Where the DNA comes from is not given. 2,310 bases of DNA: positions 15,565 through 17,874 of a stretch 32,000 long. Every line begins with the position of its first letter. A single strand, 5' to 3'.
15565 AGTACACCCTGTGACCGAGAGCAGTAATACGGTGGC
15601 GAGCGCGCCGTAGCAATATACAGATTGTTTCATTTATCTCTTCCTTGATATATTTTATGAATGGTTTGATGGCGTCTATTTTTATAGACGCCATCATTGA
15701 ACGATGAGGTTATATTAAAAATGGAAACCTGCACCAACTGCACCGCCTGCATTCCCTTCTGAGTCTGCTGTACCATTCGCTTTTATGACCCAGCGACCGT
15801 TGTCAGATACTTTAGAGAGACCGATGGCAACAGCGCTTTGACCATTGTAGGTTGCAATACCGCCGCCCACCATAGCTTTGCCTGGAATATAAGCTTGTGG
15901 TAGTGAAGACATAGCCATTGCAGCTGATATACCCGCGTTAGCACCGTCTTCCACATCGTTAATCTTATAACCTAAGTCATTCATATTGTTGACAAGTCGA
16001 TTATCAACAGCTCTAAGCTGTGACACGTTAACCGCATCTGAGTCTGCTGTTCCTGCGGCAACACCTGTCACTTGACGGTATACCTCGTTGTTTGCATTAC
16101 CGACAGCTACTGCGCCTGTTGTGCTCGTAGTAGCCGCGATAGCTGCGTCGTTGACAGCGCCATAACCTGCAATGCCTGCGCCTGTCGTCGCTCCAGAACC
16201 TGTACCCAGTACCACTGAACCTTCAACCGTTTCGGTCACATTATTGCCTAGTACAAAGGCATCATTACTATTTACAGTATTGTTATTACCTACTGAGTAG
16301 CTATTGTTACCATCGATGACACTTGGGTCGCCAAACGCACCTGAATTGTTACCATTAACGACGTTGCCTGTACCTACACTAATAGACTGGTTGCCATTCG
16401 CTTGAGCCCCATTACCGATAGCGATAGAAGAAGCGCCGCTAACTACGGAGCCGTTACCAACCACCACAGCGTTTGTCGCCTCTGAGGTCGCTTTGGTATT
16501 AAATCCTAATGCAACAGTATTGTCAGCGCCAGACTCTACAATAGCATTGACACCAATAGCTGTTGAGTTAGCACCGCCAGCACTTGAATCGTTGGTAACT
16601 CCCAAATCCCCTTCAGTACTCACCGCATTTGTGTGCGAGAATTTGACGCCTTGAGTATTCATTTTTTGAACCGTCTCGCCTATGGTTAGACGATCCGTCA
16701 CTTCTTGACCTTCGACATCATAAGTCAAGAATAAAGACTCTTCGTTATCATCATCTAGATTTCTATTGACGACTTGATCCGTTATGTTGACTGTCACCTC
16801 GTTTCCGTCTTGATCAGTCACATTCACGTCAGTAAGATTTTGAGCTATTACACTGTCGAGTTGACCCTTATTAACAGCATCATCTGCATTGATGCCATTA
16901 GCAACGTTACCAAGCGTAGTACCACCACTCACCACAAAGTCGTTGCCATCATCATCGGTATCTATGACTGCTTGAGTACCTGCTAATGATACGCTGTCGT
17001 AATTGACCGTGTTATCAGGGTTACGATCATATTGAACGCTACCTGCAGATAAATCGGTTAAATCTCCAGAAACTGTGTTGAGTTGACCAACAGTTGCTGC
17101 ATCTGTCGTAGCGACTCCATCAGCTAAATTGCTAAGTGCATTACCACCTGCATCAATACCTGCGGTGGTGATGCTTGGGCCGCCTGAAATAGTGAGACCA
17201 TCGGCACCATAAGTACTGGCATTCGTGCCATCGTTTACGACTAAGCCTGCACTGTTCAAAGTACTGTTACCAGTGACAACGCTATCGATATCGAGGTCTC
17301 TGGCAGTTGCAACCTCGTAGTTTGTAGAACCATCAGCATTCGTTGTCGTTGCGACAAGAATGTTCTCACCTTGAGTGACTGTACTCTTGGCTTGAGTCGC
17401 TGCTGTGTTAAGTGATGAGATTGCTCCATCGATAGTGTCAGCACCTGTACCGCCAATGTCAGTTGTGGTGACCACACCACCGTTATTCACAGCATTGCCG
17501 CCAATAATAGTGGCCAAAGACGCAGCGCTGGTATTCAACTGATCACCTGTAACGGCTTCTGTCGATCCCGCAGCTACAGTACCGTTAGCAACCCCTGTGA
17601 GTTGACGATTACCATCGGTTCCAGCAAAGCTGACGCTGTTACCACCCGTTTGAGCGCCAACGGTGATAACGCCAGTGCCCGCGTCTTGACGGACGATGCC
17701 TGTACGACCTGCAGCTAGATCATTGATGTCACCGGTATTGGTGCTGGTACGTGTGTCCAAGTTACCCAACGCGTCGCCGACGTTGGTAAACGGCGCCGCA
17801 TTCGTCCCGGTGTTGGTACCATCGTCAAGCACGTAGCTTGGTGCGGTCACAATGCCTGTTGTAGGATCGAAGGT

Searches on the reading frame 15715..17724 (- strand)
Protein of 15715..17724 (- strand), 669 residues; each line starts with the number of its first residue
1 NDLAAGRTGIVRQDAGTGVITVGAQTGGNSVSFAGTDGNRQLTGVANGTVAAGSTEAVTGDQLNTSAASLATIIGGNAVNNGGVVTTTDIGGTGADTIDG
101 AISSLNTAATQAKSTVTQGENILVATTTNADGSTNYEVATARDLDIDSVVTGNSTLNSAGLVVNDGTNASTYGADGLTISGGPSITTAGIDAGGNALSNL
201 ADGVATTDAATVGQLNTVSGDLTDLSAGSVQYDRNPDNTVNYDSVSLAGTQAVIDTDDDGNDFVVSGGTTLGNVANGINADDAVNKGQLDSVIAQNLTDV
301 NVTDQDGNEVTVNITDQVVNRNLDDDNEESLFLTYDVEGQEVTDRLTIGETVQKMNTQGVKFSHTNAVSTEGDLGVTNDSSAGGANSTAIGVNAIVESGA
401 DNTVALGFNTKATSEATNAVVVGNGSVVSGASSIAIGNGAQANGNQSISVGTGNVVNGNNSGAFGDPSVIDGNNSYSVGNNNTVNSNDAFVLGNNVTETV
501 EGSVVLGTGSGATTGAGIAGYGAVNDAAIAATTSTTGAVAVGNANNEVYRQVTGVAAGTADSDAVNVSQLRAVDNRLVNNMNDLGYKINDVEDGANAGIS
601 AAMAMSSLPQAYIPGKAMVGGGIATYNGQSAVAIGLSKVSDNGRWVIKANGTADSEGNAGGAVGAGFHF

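Call 11: find_related_loci(query=window:15715-17724:-, collection=genome_contigs, flank=10000)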
Query window:15715-17724:- (669 aa) in genome_contigs; peptide patterns used: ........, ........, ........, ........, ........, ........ (x = any residue, [..] = any of these).
130 stretches matched a pattern; 23 encode a relative of the query (tblastn E <= 1e-3); 23 distinct loci.
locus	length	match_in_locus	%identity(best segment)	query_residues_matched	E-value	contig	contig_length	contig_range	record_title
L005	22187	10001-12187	64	2-579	0e+0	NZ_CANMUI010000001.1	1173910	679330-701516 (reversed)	Uncultured Psychrobacter sp. isolate 2B2-127.fasta NODE_1, whole genome shotgun sequence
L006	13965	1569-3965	70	123-669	0e+0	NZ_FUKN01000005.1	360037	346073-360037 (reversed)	Psychrobacter sp. JB385, whole genome shotgun sequence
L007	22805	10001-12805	59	2-669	2e-170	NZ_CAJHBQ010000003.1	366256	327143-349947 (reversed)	Psychrobacter submarinus strain KMM 225, whole genome shotgun sequence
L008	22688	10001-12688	53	35-669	1e-151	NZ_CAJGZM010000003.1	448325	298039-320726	Psychrobacter immobilis isolate Psychrobacter immobilis A-11, whole genome shotgun sequence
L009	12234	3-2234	61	179-669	2e-135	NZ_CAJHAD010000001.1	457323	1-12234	Psychrobacter immobilis isolate Psychrobacter immobilis S3, whole genome shotgun sequence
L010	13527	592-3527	55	3-669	2e-131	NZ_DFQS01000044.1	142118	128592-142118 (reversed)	MAG: Psychrobacter sp. UBA3483 UBA3483_contig_400, whole genome shotgun sequence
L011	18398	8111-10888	53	2-606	3e-111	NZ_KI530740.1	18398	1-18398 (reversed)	Acinetobacter nectaris CIP 110549 adgTG-supercont2.9, whole genome shotgun sequence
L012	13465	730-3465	51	2-669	2e-107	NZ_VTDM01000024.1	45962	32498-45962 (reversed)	Acinetobacter baretiae strain B10A flattened_line_30, whole genome shotgun sequence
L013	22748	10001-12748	51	54-577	5e-98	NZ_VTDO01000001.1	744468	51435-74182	Acinetobacter rathckeae strain EC24 flattened_line_0, whole genome shotgun sequence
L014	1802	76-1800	48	103-451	3e-69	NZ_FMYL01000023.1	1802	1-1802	Acinetobacter boissieri strain ANC 4422, whole genome shotgun sequence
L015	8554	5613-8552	49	40-506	5e-94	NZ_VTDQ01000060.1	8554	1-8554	Acinetobacter pollinis strain SCC477 flattened_line_118, whole genome shotgun sequence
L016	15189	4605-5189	55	489-669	3e-54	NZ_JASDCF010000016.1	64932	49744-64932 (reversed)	Psychrobacter sp. APC 3426 18499_42_NODE_16, whole genome shotgun sequence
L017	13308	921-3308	55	103-669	2e-52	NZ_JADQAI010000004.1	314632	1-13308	Psychrobacter sp. Ps6 4, whole genome shotgun sequence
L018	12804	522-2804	55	119-669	6e-52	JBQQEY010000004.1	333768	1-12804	Psychrobacter sp. T6-5 NODE_4_length_333768_cov_1734.782607, whole genome shotgun sequence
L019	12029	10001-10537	55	489-669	4e-52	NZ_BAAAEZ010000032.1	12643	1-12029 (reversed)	Psychrobacter piscatorii strain JCM 15603 sequence032, whole genome shotgun sequence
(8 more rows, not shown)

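Call 34: search_protein_families(library=pfam, proteins=[window:15715-17724:-], max_evalue=1)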
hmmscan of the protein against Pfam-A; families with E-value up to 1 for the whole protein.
window:15715-17724:- (669 aa): 4 families
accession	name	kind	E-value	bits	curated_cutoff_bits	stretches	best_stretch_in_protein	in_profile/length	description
PF03895.21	YadA_anchor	-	3.7e-17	62.6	22.7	1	609-669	1-60/60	YadA-like membrane anchor domain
PF05662.19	YadA_stalk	-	8.8e-14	52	28.4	4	551-589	1-39/43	Coiled stalk of trimeric autotransporter adhesin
PF05658.19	YadA_head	-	3e-05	24.7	25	4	429-453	2-26/27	YadA head domain repeat (2 copies)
PF20024.5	DUF6432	-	0.0015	19.2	29.6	1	129-168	25-64/97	Family of unknown function (DUF6432)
